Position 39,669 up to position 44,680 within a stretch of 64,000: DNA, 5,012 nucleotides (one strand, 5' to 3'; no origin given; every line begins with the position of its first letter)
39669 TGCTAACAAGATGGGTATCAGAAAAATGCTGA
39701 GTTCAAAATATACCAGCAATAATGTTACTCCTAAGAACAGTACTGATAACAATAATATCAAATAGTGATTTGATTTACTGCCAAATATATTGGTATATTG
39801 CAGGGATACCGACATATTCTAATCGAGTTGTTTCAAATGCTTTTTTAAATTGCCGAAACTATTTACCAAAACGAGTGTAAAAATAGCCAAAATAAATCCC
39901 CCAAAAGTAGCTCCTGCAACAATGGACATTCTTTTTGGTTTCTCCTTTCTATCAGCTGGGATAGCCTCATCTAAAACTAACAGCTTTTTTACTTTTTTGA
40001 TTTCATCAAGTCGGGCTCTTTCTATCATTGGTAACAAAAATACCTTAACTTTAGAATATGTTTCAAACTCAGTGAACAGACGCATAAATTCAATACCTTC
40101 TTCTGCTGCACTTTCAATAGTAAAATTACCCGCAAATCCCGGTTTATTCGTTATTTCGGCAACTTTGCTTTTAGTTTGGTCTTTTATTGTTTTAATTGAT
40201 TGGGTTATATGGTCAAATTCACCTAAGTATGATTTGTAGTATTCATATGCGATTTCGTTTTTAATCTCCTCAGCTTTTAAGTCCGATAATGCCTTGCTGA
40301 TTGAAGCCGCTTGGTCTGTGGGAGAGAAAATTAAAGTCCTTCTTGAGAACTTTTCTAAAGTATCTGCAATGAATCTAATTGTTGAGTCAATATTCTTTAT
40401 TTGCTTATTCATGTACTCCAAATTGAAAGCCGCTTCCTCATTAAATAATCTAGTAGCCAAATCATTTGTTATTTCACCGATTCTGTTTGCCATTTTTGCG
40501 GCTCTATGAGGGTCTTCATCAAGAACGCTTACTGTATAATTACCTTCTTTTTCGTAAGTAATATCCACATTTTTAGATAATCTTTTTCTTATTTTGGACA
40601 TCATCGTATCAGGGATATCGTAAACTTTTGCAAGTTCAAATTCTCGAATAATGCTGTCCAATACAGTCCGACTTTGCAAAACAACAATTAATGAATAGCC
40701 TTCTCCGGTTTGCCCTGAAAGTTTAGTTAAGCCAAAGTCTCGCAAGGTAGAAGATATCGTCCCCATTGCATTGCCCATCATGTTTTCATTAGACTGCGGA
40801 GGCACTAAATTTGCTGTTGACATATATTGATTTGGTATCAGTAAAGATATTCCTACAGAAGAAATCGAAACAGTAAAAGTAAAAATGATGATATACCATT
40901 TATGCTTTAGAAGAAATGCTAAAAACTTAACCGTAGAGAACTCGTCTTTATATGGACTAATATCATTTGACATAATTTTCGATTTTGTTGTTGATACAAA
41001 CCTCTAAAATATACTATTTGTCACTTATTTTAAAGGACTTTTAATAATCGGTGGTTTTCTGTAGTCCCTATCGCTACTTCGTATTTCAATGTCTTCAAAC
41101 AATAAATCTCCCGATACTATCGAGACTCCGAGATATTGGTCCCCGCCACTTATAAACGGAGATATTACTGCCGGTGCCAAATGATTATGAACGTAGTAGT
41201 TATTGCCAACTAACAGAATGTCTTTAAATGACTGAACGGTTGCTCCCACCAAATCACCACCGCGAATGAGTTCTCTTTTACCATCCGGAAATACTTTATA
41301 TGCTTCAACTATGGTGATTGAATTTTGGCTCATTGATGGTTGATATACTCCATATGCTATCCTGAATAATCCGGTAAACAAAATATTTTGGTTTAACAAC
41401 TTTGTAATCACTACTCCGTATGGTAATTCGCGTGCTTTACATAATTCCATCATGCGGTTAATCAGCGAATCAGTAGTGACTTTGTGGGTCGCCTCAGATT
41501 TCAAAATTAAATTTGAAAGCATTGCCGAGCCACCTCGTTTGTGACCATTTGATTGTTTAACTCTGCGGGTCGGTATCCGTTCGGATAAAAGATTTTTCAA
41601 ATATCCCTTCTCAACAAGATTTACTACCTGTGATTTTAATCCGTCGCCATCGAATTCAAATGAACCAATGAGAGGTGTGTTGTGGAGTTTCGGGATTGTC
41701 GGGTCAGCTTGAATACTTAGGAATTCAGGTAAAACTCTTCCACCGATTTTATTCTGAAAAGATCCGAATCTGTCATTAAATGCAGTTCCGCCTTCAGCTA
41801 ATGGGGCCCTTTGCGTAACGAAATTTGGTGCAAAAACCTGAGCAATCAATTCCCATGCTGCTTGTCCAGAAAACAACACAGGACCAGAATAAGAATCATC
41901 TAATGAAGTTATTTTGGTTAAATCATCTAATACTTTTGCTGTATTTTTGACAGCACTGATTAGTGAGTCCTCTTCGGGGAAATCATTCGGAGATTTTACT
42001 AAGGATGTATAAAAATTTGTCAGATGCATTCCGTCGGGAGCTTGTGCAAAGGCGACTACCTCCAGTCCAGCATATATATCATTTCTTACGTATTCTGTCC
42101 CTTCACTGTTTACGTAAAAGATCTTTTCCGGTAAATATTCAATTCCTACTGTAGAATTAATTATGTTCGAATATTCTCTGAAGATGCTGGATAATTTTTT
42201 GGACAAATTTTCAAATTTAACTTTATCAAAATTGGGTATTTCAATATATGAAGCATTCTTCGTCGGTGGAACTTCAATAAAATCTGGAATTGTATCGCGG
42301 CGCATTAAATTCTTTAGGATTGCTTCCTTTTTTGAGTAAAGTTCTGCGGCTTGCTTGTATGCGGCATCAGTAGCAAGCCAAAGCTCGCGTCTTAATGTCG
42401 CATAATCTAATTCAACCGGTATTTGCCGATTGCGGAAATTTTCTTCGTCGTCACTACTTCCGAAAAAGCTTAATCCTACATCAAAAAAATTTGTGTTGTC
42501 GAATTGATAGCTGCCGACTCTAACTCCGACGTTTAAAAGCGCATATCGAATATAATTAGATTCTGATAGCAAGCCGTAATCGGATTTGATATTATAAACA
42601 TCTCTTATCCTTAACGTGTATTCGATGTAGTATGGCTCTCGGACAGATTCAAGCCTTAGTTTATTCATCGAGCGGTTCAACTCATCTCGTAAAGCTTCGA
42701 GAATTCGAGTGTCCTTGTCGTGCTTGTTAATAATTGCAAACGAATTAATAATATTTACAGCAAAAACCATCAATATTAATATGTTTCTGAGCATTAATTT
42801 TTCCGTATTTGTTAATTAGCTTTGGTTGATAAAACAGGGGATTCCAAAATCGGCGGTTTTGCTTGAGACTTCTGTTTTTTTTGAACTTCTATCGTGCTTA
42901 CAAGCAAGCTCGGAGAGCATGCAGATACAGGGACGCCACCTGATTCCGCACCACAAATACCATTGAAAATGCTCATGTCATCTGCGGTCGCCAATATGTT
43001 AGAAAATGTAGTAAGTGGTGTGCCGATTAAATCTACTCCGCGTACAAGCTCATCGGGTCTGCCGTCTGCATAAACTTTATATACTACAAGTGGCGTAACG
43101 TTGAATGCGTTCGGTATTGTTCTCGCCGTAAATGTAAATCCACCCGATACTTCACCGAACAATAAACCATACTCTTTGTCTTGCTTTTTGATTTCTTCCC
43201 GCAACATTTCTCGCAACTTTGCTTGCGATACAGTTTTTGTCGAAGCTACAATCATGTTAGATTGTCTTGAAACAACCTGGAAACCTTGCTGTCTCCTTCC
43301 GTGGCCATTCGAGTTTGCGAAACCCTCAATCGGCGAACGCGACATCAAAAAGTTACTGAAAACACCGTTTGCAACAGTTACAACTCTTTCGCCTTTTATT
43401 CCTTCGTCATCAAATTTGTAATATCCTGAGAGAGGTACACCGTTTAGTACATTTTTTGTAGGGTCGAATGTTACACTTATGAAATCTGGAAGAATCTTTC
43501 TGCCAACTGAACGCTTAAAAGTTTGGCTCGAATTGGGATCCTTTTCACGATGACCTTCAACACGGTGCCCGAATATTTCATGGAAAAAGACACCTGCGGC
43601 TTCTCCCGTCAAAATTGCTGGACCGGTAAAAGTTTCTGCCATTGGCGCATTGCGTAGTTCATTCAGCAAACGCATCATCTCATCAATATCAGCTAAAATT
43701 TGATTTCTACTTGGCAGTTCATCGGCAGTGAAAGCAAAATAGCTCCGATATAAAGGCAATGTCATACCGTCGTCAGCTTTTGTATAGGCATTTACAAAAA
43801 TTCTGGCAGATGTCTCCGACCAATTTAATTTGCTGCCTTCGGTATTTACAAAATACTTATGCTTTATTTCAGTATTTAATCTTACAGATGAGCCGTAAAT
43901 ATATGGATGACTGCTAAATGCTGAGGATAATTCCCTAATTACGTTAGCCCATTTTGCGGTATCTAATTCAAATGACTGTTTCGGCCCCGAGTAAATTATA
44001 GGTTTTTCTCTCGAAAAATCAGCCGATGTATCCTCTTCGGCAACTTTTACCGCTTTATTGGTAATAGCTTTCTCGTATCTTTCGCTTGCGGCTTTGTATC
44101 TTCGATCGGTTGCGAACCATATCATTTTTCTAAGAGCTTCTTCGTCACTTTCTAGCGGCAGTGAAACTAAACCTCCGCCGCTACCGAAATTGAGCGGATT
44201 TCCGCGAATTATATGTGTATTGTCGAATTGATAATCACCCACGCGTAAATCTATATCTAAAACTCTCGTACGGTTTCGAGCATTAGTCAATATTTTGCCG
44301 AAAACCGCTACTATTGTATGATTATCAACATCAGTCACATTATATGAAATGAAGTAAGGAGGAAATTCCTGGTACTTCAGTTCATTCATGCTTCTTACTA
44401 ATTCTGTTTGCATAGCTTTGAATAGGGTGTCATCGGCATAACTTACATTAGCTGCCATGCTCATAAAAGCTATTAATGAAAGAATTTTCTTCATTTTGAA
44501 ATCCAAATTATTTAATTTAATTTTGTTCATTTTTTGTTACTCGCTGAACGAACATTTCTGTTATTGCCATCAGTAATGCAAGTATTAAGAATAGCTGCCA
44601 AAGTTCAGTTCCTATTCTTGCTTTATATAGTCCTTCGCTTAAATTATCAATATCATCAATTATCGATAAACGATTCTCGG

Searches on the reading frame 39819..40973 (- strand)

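Call 85: search_protein_families(library=pfam, proteins=[window:39819-40973:-], max_evalue=0.00001)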
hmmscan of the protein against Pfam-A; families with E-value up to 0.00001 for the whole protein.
window:39819-40973:- (384 aa): 1 family
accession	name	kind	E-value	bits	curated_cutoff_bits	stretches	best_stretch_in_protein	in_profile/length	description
PF02706.20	Wzz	-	4.7e-08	33.7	25.5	1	11-111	2-90/91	Chain length determinant protein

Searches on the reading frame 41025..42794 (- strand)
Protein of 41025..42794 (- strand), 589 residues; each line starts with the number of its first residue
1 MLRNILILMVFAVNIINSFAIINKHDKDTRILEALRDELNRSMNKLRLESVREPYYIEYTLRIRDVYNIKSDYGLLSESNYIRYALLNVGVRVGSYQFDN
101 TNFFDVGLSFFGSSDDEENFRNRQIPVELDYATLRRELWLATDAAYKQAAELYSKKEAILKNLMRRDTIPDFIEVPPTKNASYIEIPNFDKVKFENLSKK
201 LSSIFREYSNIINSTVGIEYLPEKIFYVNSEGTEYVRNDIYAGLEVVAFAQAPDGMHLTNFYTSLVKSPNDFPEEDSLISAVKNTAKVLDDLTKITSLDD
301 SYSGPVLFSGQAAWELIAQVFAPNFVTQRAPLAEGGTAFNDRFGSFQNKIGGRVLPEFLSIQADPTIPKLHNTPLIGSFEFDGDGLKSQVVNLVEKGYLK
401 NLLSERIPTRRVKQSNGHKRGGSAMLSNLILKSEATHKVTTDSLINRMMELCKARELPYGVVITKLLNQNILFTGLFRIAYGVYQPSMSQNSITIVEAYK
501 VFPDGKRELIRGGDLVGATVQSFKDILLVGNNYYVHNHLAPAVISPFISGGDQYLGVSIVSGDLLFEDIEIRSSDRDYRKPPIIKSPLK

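Call 85: search_protein_families(library=pfam, proteins=[window:41025-42794:-], max_evalue=0.00001)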
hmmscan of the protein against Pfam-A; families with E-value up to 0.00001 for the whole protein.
window:41025-42794:- (589 aa): 1 family
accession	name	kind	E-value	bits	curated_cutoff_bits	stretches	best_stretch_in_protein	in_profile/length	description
PF19289.4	PmbA_TldD_3rd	-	1.8e-14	53.9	22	1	305-470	5-150/220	PmbA/TldA metallopeptidase C-terminal domain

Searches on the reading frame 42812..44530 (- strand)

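Call 85: search_protein_families(library=pfam, proteins=[window:42812-44530:-], max_evalue=0.00001)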
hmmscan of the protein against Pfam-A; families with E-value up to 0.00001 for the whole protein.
window:42812-44530:- (572 aa): 1 family
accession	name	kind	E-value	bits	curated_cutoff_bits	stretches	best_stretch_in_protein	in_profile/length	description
PF19289.4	PmbA_TldD_3rd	-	8.4e-26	90.9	22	1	304-550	5-219/220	PmbA/TldA metallopeptidase C-terminal domain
